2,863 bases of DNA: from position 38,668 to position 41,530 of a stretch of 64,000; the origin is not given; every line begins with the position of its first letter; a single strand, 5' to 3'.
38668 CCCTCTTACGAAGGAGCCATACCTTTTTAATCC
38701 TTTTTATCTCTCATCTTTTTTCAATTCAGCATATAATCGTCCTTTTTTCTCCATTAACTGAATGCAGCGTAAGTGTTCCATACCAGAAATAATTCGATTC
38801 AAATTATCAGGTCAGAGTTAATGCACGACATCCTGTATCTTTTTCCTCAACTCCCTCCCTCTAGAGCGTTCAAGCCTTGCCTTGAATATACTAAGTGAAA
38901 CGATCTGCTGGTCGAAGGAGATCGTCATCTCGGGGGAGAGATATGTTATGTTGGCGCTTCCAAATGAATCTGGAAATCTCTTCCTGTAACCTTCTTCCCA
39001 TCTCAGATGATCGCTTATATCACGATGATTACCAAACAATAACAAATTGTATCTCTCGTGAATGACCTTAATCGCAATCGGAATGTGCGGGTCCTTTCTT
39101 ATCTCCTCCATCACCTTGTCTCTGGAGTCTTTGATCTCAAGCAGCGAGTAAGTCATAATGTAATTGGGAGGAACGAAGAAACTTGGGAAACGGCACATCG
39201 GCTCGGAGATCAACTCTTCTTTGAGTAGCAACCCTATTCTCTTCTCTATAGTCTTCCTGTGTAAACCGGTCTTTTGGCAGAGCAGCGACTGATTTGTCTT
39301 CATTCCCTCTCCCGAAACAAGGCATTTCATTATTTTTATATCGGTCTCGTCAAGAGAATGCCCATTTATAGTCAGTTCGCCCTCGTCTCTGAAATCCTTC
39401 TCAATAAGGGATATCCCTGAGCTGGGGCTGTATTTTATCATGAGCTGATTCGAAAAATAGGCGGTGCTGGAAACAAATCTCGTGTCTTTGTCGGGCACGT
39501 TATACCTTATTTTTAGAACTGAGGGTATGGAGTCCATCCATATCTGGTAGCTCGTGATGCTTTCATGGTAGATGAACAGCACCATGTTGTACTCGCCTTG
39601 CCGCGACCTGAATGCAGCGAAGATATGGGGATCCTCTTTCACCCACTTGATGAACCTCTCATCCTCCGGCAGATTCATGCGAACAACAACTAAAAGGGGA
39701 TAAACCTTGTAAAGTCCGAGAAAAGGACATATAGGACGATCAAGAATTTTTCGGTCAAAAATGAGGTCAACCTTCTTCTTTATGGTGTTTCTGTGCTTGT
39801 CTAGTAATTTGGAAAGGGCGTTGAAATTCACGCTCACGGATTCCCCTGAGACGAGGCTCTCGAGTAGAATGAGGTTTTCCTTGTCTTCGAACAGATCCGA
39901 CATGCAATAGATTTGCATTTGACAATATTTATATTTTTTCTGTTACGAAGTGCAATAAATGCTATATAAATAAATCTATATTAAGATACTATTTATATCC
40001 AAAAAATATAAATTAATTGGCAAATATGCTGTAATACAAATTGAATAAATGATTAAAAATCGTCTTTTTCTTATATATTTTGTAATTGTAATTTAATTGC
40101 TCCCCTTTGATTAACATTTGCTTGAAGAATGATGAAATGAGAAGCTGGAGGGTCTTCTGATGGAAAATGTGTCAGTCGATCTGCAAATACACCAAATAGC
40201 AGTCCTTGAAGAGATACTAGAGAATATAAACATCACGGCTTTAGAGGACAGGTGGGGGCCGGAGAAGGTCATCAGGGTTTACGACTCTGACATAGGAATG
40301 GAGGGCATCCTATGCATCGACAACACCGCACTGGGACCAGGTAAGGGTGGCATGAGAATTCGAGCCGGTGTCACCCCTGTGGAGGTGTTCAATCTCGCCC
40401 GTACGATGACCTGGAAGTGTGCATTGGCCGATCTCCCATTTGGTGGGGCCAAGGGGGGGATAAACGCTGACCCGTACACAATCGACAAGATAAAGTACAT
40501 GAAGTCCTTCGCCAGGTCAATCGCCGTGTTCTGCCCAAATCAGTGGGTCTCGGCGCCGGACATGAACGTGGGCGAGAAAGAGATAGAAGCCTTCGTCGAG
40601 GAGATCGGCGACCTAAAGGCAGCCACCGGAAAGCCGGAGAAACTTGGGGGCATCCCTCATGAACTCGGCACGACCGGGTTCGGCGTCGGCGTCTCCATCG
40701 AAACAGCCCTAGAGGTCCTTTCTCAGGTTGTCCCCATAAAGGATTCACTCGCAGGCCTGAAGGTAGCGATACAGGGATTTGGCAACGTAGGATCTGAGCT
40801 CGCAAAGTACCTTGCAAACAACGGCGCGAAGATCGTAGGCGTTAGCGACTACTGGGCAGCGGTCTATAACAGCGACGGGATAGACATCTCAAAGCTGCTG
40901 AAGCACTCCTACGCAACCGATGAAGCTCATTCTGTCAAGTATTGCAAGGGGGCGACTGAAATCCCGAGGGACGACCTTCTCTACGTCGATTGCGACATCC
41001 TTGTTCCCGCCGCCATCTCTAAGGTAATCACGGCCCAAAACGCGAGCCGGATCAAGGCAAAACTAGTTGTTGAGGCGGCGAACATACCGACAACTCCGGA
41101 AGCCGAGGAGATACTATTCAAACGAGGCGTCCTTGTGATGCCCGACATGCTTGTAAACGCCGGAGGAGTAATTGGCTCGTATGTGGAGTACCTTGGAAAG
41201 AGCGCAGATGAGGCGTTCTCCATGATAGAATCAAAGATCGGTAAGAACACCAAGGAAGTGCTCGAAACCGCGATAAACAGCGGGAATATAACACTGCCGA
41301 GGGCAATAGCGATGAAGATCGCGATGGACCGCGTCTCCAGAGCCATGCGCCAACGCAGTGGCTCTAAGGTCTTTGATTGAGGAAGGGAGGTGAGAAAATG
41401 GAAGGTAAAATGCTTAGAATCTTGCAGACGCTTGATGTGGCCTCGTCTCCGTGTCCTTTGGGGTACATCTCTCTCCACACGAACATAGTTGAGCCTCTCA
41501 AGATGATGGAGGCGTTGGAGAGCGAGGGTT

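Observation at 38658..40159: Low-GC island encoding a tandem-duplicated Lrp/AsnC-like regulator, divergent from gdh and next to amine-dehydrogenase/CoADR genes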

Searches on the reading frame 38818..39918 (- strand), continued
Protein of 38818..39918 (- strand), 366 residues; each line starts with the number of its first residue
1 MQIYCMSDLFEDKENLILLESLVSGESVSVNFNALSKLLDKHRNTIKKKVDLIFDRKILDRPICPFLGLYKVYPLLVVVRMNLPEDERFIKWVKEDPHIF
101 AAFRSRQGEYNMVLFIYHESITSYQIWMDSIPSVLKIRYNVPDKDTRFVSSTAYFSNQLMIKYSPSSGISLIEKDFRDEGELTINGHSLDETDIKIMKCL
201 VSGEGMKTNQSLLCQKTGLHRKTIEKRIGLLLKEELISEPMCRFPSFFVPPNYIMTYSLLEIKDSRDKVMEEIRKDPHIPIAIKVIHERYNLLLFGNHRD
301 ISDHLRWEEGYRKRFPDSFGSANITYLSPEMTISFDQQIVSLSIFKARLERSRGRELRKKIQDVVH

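Call 52: search_protein_families(library=pfam, proteins=[P0195, P0197, P0208, P0214, P0217, P0219, P0226, P0204, P0221, P0225], max_evalue=0.01)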
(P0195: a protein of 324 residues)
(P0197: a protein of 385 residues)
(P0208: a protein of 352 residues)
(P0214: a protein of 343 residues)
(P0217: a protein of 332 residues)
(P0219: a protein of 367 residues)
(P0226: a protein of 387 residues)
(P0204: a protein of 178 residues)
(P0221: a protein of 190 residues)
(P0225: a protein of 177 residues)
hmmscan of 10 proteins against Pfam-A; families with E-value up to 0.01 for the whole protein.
P0195 (324 aa): 21 families
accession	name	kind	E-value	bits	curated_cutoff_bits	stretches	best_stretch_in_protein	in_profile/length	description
PF13412.12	HTH_24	-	1.2e-08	34.8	21.9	1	185-216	17-48/48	Winged helix-turn-helix DNA-binding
PF13545.12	HTH_Crp_2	-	3.6e-08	33.7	27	1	25-55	23-53/70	Crp-like helix-turn-helix domain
PF13404.12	HTH_AsnC-type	-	9.9e-08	32.1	27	1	184-210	16-42/42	AsnC-type helix-turn-helix domain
PF01047.28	MarR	-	1.9e-07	31.3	24.6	0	174-219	8-51/59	MarR family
PF08279.18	HTH_11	-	6.7e-07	29.5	25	1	174-213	5-43/55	HTH domain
PF25213.1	HVO_A0261_N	-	1.8e-06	28.2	35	0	189-218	28-57/86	HVO_A0261 N-terminal domain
PF00392.27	GntR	-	9.5e-06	25.6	27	0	186-217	24-56/64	Bacterial regulatory proteins, gntR family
PF01978.25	TrmB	-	1.7e-05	25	25.6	0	187-218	24-55/68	Sugar-specific transcriptional regulator TrmB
PF13556.12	HTH_30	-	3.4e-05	24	27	0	25-47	13-35/59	PucR C-terminal helix-turn-helix domain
PF12802.13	MarR_2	-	8e-05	23.2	27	0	25-56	21-52/61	MarR family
PF12840.13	HTH_20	-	0.00038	20.8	27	0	190-217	23-50/51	Helix-turn-helix domain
PF14394.12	DUF4423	-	0.00045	20.5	30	0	14-63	26-76/165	Domain of unknown function (DUF4423)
PF22451.2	NirdL-like_HTH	-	0.00045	20.2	27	0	190-216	21-47/47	Siroheme decarboxylase NirDL-like HTH domain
PF13730.12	HTH_36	-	0.00046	20.4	25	0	191-215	31-55/55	Helix-turn-helix domain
PF13384.12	HTH_23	-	0.00049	20.3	24.6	0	25-46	18-39/50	Homeodomain-like domain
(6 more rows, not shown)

P0197 (385 aa): 8 families
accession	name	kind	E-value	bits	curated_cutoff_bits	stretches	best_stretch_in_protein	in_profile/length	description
PF13404.12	HTH_AsnC-type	-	1.8e-10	40.9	27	1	15-59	1-42/42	AsnC-type helix-turn-helix domain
PF13730.12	HTH_36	-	4.5e-05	23.6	25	0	233-261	27-55/55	Helix-turn-helix domain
PF13412.12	HTH_24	-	8.3e-05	22.5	21.9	1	39-64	22-47/48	Winged helix-turn-helix DNA-binding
PF22451.2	NirdL-like_HTH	-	0.00023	21.1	27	1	21-64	3-46/47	Siroheme decarboxylase NirDL-like HTH domain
PF05491.19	RuvB_C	-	0.0034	17.8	24.7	0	12-52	1-41/72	RuvB C-terminal winged helix domain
PF14394.12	DUF4423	-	0.0037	17.5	30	0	22-69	26-71/165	Domain of unknown function (DUF4423)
PF24409.1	wHTH-PRTase_assc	-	0.0063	17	27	0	37-67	11-44/83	wHTH-PRTase associated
PF13545.12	HTH_Crp_2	-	0.0068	16.8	27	0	40-76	28-63/70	Crp-like helix-turn-helix domain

P0208 (352 aa): 1 family
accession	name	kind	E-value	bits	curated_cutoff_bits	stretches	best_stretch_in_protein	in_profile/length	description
PF00392.27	GntR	-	0.00079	19.5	27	0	187-234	7-54/64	Bacterial regulatory proteins, gntR family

P0214 (343 aa): 9 families
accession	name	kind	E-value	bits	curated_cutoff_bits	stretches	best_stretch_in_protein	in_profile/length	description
PF13412.12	HTH_24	-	3e-17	62.3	21.9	2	194-237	4-47/48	Winged helix-turn-helix DNA-binding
PF13404.12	HTH_AsnC-type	-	8e-16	58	27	2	7-47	1-41/42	AsnC-type helix-turn-helix domain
PF01047.28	MarR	-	4.5e-09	36.5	24.6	1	196-237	6-47/59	MarR family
PF13730.12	HTH_36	-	2.4e-07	30.9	25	1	24-53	26-55/55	Helix-turn-helix domain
PF01037.27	AsnC_trans_reg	-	6.4e-07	29.6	25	0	264-310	9-53/73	Lrp/AsnC ligand binding domain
PF12840.13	HTH_20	-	0.00064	20.1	27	0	12-54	7-49/51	Helix-turn-helix domain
PF13601.12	HTH_34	-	0.0038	17.8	27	0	12-54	3-45/80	Winged helix DNA-binding domain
PF24409.1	wHTH-PRTase_assc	-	0.0045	17.4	27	0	17-61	4-49/83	wHTH-PRTase associated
PF01978.25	TrmB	-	0.0065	16.7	25.6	0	193-237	8-52/68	Sugar-specific transcriptional regulator TrmB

P0217 (332 aa): 27 families (the best 25 are shown)
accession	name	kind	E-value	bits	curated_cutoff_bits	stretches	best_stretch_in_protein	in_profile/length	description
PF13412.12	HTH_24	-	2.9e-26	91.2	21.9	2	3-49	1-47/48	Winged helix-turn-helix DNA-binding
PF13404.12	HTH_AsnC-type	-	2.7e-24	85.1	27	2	3-44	1-42/42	AsnC-type helix-turn-helix domain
PF01047.28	MarR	-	2.7e-17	62.8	24.6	2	174-222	3-51/59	MarR family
PF12802.13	MarR_2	-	1.1e-09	38.7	27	2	7-50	7-51/61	MarR family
PF01022.26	HTH_5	-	4.9e-08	33.2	22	1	6-50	3-46/47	Bacterial regulatory protein, arsR family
PF12840.13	HTH_20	-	2.1e-07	31.2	27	0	10-49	9-48/51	Helix-turn-helix domain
PF08279.18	HTH_11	-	3.5e-07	30.5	25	0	178-217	4-44/55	HTH domain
PF08280.17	HTH_Mga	-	7.5e-07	29.5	23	0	174-200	5-31/59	M protein trans-acting positive regulator (MGA) HTH domain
PF25212.1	HVO_A0114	-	1.2e-06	28.7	27.6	0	3-50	20-67/84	HVO_A0114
PF01978.25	TrmB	-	2.1e-06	27.9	25.6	1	172-224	6-58/68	Sugar-specific transcriptional regulator TrmB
PF09339.16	HTH_IclR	-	3.3e-06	27.2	22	0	178-202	7-32/52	IclR helix-turn-helix domain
PF24034.1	DUF7343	-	1.8e-05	25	27.6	0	19-51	18-50/62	Domain of unknown function (DUF7343)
PF01037.27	AsnC_trans_reg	-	1.8e-05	24.9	25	1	68-125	1-58/73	Lrp/AsnC ligand binding domain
PF13545.12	HTH_Crp_2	-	5.3e-05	23.6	27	0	191-222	25-56/70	Crp-like helix-turn-helix domain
PF05491.19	RuvB_C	-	8.2e-05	22.9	24.7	0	1-36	2-40/72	RuvB C-terminal winged helix domain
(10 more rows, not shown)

P0219 (367 aa): 0 families

P0226 (387 aa): 1 family
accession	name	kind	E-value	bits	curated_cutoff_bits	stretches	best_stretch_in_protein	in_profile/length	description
PF01037.27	AsnC_trans_reg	-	4.5e-05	23.7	25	1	83-135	8-56/73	Lrp/AsnC ligand binding domain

P0204 (178 aa): 0 families

P0221 (190 aa): 2 families
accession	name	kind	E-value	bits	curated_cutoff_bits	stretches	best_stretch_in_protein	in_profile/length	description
PF08280.17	HTH_Mga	-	0.0029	18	23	1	27-65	9-45/59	M protein trans-acting positive regulator (MGA) HTH domain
PF08279.18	HTH_11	-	0.004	17.5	25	1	33-67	10-43/55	HTH domain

P0225 (177 aa): 2 families
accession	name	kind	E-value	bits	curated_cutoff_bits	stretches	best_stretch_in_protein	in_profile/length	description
PF01022.26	HTH_5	-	0.0024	18.2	22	1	5-54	1-47/47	Bacterial regulatory protein, arsR family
PF00392.27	GntR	-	0.0052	16.9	27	1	2-53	4-55/64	Bacterial regulatory proteins, gntR family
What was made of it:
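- Closest known: Other uncharacterised tandem Lrp/AsnC proteins in metagenomes. Different: They carry canonical domains above threshold (2x HTH_AsnC-type, AsnC_trans_reg) (call 52).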

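Call 70: search_protein_families(library=pfam, proteins=[P0117, P0057, P0070], max_evalue=0.01)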
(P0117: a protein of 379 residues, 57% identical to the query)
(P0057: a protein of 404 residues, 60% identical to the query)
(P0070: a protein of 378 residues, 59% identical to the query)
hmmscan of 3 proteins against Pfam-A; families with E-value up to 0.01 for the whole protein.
P0117 (379 aa): 8 families
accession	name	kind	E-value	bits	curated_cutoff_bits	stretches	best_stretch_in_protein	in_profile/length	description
PF13412.12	HTH_24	-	4e-07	29.9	21.9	1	189-236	2-47/48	Winged helix-turn-helix DNA-binding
PF13404.12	HTH_AsnC-type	-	7.2e-07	29.4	27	1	188-231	1-42/42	AsnC-type helix-turn-helix domain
PF08279.18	HTH_11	-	4.8e-06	26.8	25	1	194-235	4-44/55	HTH domain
PF07278.17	DUF1441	-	6.2e-06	26.6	35.1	0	208-232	2-26/147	Protein of unknown function (DUF1441)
PF12840.13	HTH_20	-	0.00028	21.3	27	0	25-55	19-49/51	Helix-turn-helix domain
PF13556.12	HTH_30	-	0.00055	20.1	27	0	26-46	14-34/59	PucR C-terminal helix-turn-helix domain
PF13730.12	HTH_36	-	0.00068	19.8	25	0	211-236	30-55/55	Helix-turn-helix domain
PF09339.16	HTH_IclR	-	0.0019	18.3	22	0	208-239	20-51/52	IclR helix-turn-helix domain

P0057 (404 aa): 4 families
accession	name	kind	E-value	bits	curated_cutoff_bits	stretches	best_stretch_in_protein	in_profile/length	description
PF13730.12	HTH_36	-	3.4e-05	24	25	1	227-254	28-55/55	Helix-turn-helix domain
PF07278.17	DUF1441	-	4.6e-05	23.8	35.1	0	226-247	2-23/147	Protein of unknown function (DUF1441)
PF13556.12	HTH_30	-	0.0058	16.8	27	0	226-248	14-36/59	PucR C-terminal helix-turn-helix domain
PF08279.18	HTH_11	-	0.0079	16.5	25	0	213-250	5-41/55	HTH domain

P0070 (378 aa): 6 families
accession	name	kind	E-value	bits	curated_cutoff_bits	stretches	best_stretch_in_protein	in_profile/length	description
PF13404.12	HTH_AsnC-type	-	9.1e-07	29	27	1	188-230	1-41/42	AsnC-type helix-turn-helix domain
PF13556.12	HTH_30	-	0.00086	19.5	27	0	25-49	13-37/59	PucR C-terminal helix-turn-helix domain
PF07278.17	DUF1441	-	0.00092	19.6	35.1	0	26-48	2-24/147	Protein of unknown function (DUF1441)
PF13730.12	HTH_36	-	0.0012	19.1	25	0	212-234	31-53/55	Helix-turn-helix domain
PF13412.12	HTH_24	-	0.0066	16.4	21.9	0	188-233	1-44/48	Winged helix-turn-helix DNA-binding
PF08279.18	HTH_11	-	0.0092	16.3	25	0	194-230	4-39/55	HTH domain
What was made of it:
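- Orthologues P0117 and P0070 pass Pfam gathering thresholds for HTH_AsnC-type and HTH_24 (call 70).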

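Call 77: list_cluster_members(proteins=[window:38818-39918:-, window:38818-39903:-])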
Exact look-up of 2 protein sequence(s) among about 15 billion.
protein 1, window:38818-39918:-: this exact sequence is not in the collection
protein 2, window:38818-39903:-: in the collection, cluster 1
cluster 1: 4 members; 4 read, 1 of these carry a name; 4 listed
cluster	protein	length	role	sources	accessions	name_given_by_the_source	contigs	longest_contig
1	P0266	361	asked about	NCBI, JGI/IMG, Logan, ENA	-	-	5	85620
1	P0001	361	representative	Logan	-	-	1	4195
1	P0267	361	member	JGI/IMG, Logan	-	hypothetical protein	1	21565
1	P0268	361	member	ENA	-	-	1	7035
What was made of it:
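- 38818..39903 (-): Coding sequence of the tandem Lrp/AsnC-like protein: 361 aa from Met6, stop codon at 38818-38820. The mechanical ORF extends to an upstream in-frame ATG at 39918. The exact 361-aa protein is in public collections and the 366-aa form is not (call 77).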

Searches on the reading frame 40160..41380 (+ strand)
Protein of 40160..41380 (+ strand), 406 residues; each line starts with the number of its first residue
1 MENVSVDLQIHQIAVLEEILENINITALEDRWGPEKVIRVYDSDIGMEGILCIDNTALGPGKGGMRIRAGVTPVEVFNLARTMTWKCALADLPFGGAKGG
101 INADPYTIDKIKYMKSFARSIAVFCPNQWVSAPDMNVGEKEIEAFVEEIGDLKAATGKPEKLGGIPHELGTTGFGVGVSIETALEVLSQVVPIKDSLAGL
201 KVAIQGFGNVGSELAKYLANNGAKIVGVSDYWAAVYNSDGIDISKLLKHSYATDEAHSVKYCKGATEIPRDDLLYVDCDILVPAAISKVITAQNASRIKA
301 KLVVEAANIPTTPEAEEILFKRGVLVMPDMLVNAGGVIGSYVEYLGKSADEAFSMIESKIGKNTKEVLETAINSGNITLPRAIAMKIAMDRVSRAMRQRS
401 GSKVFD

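Call 3: search_protein_families(library=pfam, proteins=[window:40160-41380:+], max_evalue=1)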
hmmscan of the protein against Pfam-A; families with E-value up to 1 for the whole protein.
window:40160-41380:+ (406 aa): 6 families
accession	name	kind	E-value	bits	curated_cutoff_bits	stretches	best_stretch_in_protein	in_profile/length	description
PF00208.27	ELFV_dehydrog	-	4.1e-55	187.6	23.4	1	163-399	1-240/241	Glutamate/Leucine/Phenylalanine/Valine dehydrogenase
PF02812.23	ELFV_dehydrog_N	-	4.2e-24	85.1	25.3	1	35-148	2-126/129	Glu/Leu/Phe/Val dehydrogenase, dimerisation domain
PF02826.25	2-Hacid_dh_C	-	0.00029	20.7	25.1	1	194-233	31-70/178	D-isomer specific 2-hydroxyacid dehydrogenase, NAD binding domain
PF00899.27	ThiF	-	0.00051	19.7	28.1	1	196-231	17-52/238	ThiF family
PF00044.30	Gp_dh_N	-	0.098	13.4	31.7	1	201-234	2-36/101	Glyceraldehyde 3-phosphate dehydrogenase, NAD binding domain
PF03807.23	F420_oxidored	-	0.14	13.2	21.6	1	201-227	1-29/94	NADP oxidoreductase coenzyme F420-dependent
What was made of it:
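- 40160..41380 (+): Divergent ELFV-family amino-acid dehydrogenase (GDH-like), the presumed regulated target. Pfam ELFV_dehydrog at 4e-55 (call 3).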

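Call 57: search_protein_families(library=ncbifam, proteins=[window:40160-41380:+], max_evalue=0.00001)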
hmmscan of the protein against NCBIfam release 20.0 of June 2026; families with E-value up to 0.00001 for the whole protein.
window:40160-41380:+ (406 aa): 7 families
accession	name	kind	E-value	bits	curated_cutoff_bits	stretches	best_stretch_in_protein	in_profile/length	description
NF040817.1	GdhA_Arch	equivalog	1.8e-70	238.2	750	1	53-400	60-415/419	glutamate dehydrogenase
NF041398.1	GluDhGdhB_Halo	equivalog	2.6e-67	227.5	620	1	55-399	59-406/410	glutamate dehydrogenase GdhB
NF035922.1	Trp_DH_ScyB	equivalog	3.7e-38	131.4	600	1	32-397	9-344/346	tryptophan dehydrogenase ScyB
NF006929.0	PRK09414.1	equivalog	1.1e-37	130.1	536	1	55-373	85-412/445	NADP-specific glutamate dehydrogenase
NF010633.0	PRK14030.1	subfamily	2.2e-28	99.6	743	1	52-354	78-391/445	glutamate dehydrogenase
NF010634.0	PRK14031.1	equivalog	6.4e-26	90.8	822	1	53-357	79-393/444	NADP-specific glutamate dehydrogenase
NF004912.0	PRK06270.1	equivalog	7.3e-07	28.9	373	1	200-298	4-111/343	homoserine dehydrogenase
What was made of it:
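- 40160..41380 (+): It scores 238 bits against the 750-bit cut-off of archaeal GdhA, so specificity is uncertain (call 57).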
